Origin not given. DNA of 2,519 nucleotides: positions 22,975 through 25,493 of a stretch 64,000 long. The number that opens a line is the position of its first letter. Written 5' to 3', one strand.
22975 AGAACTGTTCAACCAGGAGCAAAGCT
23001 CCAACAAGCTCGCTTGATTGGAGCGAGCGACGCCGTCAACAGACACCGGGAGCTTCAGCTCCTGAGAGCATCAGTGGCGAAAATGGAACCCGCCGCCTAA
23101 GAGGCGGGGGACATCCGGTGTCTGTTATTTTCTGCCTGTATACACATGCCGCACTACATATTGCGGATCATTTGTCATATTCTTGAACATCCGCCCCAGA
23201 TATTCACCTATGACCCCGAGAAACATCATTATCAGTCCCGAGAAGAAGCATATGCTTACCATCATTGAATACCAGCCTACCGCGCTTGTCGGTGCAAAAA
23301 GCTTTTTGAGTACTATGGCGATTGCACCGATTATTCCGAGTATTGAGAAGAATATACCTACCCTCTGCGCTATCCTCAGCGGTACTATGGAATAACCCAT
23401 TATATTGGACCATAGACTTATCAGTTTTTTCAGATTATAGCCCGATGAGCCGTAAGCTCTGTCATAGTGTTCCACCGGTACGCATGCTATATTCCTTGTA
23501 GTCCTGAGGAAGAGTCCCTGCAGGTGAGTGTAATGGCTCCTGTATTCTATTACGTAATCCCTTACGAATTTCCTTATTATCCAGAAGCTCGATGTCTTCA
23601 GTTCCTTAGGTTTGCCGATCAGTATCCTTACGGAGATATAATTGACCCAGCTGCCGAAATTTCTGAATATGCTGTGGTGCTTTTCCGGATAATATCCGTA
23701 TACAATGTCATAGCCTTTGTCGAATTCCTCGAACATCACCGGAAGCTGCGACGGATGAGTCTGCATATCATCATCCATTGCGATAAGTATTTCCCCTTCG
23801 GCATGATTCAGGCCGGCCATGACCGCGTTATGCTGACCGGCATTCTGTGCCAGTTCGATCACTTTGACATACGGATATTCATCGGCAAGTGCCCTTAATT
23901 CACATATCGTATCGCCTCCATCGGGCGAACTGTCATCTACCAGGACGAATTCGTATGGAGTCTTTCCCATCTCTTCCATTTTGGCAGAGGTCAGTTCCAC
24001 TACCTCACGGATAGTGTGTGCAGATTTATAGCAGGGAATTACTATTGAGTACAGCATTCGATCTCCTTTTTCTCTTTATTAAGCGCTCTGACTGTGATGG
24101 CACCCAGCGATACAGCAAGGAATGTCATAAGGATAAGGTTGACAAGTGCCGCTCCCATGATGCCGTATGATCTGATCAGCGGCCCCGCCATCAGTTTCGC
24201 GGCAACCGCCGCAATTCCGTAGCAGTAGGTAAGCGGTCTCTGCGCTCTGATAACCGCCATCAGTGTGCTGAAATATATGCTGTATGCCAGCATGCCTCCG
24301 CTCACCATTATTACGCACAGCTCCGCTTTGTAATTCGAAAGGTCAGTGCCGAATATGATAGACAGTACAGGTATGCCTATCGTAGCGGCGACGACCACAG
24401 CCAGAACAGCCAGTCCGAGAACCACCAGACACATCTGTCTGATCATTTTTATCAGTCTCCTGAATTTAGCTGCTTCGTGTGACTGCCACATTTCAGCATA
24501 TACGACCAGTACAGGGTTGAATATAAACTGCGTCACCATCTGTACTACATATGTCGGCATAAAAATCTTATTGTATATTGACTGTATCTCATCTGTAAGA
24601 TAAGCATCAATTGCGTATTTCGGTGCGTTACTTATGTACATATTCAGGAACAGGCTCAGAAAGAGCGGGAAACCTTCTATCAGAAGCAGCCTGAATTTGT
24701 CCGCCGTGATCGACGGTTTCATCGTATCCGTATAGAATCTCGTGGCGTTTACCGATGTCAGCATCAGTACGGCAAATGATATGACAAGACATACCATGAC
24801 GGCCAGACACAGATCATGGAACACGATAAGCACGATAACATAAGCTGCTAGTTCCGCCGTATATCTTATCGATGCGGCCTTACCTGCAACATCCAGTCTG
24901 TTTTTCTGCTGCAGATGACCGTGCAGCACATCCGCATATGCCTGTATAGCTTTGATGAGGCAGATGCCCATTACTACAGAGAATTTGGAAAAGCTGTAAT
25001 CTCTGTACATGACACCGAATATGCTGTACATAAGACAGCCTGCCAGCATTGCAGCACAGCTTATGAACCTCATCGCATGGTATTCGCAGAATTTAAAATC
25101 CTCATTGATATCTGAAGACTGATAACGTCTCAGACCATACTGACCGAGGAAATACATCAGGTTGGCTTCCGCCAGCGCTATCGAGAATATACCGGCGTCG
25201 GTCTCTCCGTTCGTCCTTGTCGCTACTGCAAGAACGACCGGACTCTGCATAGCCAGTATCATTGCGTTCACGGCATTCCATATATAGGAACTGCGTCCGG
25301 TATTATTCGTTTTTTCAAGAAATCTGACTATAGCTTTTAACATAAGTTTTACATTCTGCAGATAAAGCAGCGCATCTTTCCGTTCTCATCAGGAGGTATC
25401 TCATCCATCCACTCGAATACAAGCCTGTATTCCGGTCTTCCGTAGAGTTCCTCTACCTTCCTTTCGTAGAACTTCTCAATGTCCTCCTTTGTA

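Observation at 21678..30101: Cassette of three ATP-grasp ligases, a PaaK/CapK-type adenylating enzyme, two GtrB-type Und-P glycosyltransferases and a Wzx-like flippase inside a teichoic-acid operon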

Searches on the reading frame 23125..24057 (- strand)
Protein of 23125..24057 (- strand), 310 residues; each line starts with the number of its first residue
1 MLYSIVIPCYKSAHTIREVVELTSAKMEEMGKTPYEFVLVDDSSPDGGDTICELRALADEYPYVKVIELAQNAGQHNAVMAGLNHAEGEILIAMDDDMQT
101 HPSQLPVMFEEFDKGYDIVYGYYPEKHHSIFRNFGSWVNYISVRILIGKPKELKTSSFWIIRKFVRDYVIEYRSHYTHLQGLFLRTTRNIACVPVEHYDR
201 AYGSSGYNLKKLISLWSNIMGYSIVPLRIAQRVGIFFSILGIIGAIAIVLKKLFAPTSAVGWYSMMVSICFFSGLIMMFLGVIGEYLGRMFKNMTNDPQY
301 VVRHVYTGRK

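Call 3: search_protein_families(library=pfam, proteins=[window:23125-24057:-], max_evalue=0.01)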
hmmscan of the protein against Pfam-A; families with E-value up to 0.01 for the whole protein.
window:23125-24057:- (310 aa): 2 families
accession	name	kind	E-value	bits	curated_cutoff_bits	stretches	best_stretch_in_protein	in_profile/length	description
PF00535.33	Glycos_transf_2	-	3.7e-24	86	23.3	1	4-134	1-126/168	Glycosyl transferase family 2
PF13641.12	Glyco_tranf_2_3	-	2e-06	28.4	27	1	3-119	3-119/230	Glycosyltransferase like family 2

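Call 4: search_protein_families(library=ncbifam, proteins=[window:23125-24057:-], max_evalue=0.01)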
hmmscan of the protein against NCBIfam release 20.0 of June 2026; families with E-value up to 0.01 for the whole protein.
window:23125-24057:- (310 aa): 17 families
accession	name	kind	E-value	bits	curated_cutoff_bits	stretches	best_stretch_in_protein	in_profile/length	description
NF007986.1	PRK10714.1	equivalog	7.1e-43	146.8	529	1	4-306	9-312/316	undecaprenyl-phosphate 4-deoxy-4-formamido-L-arabinose transferase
NF047588.1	GlcsyltransPgfSStrep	equivalog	2.8e-40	138.4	500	1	1-304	1-304/308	glycosyltransferase PgfS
NF041875.1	EPS_EpsD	equivalog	1.6e-12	47.5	370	1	4-108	2-100/325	exopolysaccharide biosynthesis glycosyltransferase EpsD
TIGR03937.1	PgaC_IcaA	equivalog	2.2e-12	46.6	422.3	1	4-114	48-152/407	poly-beta-1,6-N-acetyl-D-glucosamine synthase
NF047683.1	TeichurnBiosyTuaG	equivalog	7.4e-08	32.3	400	1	3-105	8-104/252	teichuronic acid biosynthesis protein TuaG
NF007482.0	PRK10073.1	equivalog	3.9e-07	29.4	423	1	3-103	8-101/334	glycosyltransferase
TIGR03965.1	mycofact_glyco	equivalog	6.3e-07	28.6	280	1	4-114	77-181/467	mycofactocin biosynthesis glycosyltransferase MftF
NF010496.0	PRK13915.1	equivalog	3.9e-06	26.2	262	1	4-102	34-131/307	glucosyl-3-phosphoglycerate synthase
NF050050.1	ProtGlycPglI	equivalog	7.8e-06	25.5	500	1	4-121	5-117/306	GalNAc(5)-diNAcBac-PP-undecaprenol beta-1,3-glucosyltransferase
TIGR04182.1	glyco_TIGR04182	equivalog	2.1e-05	24.1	325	1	4-121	3-107/293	S-layer glycoprotein N-glycosyltransferase AglJ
TIGR03111.1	glyc2_xrt_Gpos1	hypoth_equivalog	3.9e-05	22.6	363.95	1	4-118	52-162/439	TIGR03111 family XrtG-associated glycosyltransferase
TIGR04242.1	nodulat_NodC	equivalog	7.2e-05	21.9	550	1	5-99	52-143/395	chitooligosaccharide synthase NodC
TIGR04283.1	glyco_like_mftF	equivalog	0.00024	20.8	182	1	4-103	2-88/221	TIGR04283 family arsenosugar biosynthesis glycosyltransferase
NF038302.1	EPS_HpsE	equivalog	0.00032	19.8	300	1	3-101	3-100/307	hormogonium polysaccharide biosynthesis glycosyltransferase HpsE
NF038299.1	EPS_HpsN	equivalog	0.0029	16.6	425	1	3-112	3-106/317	hormogonium polysaccharide biosynthesis glycosyltransferase HpsN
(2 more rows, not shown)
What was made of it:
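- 23125..24057 (-): GT2a: ArnC/GtrB-like Und-P glycosyltransferase. Core gene, paired with AG1. ArnC model 147 bits over residues 4-306, and PgfS 138 bits (call 4).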

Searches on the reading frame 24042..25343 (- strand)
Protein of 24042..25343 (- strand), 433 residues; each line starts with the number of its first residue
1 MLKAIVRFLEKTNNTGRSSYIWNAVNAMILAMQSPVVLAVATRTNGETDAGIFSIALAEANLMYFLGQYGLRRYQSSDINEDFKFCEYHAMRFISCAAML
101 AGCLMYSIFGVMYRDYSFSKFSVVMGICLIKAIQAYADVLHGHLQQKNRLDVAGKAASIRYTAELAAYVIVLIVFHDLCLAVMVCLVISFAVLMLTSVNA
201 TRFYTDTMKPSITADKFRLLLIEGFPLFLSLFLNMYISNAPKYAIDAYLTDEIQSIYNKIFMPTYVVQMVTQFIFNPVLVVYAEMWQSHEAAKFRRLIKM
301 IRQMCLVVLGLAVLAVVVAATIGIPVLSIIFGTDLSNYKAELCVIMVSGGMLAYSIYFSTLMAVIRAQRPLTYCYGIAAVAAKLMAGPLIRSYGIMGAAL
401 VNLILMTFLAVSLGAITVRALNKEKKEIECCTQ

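Call 3: search_protein_families(library=pfam, proteins=[window:24042-25343:-], max_evalue=0.01)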
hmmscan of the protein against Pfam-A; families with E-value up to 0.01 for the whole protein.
window:24042-25343:- (433 aa): 1 family
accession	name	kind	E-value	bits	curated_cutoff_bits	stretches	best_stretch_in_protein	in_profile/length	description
PF01943.22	Polysacc_synt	-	4.5e-07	30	28.2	1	21-279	6-266/274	Polysaccharide biosynthesis protein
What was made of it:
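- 24042..25343 (-): Wzx-type (Polysacc_synt) flippase. Overlaps the GT2a start by 16 nt. Pfam PF01943 scores 30 bits against a cutoff of 28.2 (call 3).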

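Call 4: search_protein_families(library=ncbifam, proteins=[window:24042-25343:-], max_evalue=0.01)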
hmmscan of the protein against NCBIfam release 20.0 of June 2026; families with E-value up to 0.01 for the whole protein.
window:24042-25343:- (433 aa): 0 families
